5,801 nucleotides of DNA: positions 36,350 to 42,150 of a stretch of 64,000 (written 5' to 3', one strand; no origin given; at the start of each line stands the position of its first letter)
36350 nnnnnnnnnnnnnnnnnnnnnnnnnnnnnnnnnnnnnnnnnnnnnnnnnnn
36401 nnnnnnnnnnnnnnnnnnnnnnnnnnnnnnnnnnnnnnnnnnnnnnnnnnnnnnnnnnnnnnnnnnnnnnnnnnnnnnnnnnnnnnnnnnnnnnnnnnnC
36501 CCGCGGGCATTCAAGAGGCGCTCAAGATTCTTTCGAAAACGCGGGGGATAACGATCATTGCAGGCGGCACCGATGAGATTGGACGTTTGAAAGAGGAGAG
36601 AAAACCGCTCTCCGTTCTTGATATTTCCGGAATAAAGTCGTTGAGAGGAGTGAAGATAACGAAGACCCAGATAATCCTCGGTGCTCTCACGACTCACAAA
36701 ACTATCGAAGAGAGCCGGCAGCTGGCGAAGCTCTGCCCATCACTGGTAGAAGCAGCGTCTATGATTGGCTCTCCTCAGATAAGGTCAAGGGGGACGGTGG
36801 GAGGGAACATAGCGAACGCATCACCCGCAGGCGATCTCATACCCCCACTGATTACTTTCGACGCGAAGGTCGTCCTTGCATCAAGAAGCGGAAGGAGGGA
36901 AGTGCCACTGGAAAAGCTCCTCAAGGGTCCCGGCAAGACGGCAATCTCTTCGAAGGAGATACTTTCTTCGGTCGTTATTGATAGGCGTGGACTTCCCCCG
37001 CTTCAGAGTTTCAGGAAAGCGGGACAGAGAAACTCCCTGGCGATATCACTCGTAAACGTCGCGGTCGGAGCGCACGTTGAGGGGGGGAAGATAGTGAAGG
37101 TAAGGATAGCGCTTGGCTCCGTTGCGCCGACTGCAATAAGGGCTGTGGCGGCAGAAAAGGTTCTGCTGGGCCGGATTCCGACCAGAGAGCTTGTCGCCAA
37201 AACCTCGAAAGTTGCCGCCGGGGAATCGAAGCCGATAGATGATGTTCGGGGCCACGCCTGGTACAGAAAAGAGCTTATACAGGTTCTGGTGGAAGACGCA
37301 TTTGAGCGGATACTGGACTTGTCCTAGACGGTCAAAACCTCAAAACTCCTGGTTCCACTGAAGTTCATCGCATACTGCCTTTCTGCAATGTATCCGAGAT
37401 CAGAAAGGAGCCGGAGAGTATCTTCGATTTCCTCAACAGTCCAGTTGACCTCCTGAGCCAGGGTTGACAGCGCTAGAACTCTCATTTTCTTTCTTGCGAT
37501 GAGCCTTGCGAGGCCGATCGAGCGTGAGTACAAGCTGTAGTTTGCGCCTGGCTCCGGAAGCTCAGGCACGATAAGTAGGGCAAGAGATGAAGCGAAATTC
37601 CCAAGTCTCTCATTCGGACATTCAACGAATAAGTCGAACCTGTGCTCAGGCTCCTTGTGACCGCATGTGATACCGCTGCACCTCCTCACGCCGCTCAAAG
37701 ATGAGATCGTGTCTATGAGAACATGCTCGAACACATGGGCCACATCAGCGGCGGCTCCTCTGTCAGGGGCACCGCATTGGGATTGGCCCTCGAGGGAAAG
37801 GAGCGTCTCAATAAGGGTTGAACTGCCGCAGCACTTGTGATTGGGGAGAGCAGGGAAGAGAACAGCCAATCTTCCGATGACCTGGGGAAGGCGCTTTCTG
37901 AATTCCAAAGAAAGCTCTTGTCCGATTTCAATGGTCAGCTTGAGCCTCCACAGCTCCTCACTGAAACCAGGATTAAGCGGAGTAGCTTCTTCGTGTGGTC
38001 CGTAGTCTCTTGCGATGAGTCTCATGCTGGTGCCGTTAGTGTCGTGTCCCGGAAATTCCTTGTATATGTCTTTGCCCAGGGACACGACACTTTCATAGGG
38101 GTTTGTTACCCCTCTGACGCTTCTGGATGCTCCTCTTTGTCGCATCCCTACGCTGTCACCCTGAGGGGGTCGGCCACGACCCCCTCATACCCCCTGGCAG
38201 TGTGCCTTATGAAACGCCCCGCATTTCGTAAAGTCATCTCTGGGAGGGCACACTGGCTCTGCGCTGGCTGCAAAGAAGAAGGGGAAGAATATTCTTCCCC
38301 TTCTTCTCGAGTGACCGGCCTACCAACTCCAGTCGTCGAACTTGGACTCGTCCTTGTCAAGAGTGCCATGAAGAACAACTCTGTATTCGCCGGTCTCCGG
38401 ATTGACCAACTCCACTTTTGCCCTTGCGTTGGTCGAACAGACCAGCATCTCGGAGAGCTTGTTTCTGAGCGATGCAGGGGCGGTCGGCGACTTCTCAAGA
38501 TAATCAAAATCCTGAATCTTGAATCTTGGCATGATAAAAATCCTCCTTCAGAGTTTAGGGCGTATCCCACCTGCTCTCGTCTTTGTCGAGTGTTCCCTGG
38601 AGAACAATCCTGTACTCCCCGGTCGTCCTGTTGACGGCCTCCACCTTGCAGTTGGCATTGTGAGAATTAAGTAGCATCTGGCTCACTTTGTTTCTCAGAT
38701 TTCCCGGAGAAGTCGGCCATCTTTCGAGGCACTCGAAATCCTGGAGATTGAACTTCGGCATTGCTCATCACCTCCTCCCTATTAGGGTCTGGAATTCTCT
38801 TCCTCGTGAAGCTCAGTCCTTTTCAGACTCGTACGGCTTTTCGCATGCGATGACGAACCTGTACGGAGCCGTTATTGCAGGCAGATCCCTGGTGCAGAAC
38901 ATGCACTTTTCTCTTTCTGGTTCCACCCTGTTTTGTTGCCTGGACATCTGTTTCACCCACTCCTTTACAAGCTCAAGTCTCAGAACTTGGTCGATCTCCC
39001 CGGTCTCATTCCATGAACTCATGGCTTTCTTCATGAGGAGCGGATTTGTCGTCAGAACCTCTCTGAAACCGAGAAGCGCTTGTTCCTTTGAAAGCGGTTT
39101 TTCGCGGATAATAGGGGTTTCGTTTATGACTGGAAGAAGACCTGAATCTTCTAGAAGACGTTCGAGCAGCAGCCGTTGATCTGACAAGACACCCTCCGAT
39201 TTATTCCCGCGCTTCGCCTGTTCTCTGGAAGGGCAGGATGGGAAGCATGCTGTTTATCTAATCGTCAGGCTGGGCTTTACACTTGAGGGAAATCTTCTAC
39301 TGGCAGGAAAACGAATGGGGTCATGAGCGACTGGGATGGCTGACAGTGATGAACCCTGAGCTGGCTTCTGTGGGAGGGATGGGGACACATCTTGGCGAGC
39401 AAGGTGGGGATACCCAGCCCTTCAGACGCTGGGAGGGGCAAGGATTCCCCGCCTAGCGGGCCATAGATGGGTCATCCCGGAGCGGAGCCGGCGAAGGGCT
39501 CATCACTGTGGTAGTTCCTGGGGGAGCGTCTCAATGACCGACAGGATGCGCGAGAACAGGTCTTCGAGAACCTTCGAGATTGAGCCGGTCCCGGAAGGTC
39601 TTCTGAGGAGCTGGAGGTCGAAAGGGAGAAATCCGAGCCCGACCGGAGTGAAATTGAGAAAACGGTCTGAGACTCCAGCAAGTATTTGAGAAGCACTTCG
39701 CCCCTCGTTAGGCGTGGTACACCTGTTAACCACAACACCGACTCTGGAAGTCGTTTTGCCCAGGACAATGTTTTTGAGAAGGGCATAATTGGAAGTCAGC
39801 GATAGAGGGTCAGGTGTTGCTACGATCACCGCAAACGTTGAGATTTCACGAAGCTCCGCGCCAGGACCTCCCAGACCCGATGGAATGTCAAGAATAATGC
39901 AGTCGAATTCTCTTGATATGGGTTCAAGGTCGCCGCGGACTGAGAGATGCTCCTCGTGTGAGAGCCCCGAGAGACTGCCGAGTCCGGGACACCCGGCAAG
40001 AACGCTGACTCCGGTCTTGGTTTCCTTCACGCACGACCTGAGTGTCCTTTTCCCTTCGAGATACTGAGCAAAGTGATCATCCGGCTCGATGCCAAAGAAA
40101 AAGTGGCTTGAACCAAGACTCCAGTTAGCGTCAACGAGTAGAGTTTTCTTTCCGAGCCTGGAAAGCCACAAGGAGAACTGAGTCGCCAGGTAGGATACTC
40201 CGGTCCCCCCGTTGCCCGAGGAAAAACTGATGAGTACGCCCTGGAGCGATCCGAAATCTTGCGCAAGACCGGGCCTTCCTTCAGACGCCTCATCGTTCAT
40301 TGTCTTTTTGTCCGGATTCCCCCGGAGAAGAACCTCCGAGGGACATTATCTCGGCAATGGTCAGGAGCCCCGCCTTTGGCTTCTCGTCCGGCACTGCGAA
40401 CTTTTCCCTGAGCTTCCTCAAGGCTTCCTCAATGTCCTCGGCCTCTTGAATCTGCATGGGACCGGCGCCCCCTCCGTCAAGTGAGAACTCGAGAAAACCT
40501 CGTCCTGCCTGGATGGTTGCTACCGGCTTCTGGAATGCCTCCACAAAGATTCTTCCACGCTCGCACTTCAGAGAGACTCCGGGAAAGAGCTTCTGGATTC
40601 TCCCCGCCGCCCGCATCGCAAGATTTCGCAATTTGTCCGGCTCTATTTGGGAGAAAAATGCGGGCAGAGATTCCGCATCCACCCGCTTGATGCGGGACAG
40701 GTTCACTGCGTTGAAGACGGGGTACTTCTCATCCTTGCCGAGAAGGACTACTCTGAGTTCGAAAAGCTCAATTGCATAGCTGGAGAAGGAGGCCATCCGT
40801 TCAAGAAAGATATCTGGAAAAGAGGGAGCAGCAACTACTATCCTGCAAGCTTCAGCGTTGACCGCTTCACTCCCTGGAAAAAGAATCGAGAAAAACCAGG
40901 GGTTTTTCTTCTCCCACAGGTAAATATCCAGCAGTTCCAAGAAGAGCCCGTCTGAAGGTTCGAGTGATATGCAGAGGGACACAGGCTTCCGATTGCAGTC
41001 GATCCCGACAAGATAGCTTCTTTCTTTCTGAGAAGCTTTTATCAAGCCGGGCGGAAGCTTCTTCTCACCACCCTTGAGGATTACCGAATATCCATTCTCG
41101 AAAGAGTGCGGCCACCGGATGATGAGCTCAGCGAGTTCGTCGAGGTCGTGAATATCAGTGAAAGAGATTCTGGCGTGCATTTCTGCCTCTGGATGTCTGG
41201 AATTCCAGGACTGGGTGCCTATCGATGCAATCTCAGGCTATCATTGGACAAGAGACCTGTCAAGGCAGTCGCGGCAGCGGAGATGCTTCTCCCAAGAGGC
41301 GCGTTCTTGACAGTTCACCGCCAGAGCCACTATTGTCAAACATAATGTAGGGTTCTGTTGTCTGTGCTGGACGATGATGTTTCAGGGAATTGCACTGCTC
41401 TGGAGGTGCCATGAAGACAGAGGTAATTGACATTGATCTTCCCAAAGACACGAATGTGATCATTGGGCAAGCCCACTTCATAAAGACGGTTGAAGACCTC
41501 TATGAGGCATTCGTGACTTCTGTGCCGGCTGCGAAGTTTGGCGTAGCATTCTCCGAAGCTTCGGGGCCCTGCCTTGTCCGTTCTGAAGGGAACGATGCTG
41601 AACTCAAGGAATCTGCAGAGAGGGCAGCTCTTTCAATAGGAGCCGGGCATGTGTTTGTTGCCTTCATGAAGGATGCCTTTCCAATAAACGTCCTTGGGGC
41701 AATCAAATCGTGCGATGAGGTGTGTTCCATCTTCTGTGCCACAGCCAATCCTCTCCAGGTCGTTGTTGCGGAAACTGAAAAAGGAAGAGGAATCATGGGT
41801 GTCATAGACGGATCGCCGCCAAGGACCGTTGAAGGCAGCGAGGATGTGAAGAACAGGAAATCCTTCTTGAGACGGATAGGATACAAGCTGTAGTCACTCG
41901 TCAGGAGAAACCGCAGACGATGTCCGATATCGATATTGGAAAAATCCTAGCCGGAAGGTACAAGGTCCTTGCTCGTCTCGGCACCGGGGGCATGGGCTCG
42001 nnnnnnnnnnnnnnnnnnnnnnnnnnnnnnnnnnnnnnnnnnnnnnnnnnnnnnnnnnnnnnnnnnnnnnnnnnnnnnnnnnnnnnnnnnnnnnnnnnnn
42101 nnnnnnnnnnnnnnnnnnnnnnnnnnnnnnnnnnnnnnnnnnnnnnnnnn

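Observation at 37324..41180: Uncharacterised six-gene minus-strand cluster, divergent from the kinase-activator gene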

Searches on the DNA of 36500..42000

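Call 46: search_rna_families(source=window, start=36500, end=42000, threshold=evalue, max_evalue=1)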
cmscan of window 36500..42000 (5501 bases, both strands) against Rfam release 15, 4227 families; matches with E-value up to 1: 1.
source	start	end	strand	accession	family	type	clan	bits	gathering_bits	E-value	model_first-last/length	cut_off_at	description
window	38274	38307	-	RF00084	CsrC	Gene; sRNA;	CL00106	22.6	61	0.00085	210-243/255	no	CsrC RNA family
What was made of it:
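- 38274..38307 (-): Perfect 34-nt palindrome forming a terminator-like or attenuator hairpin directly after S2. The only Rfam match is to the terminator end of CsrC, below threshold (call 46).
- Tried and rejected: The only match is a sub-threshold hit to the terminator end of CsrC (call 46).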
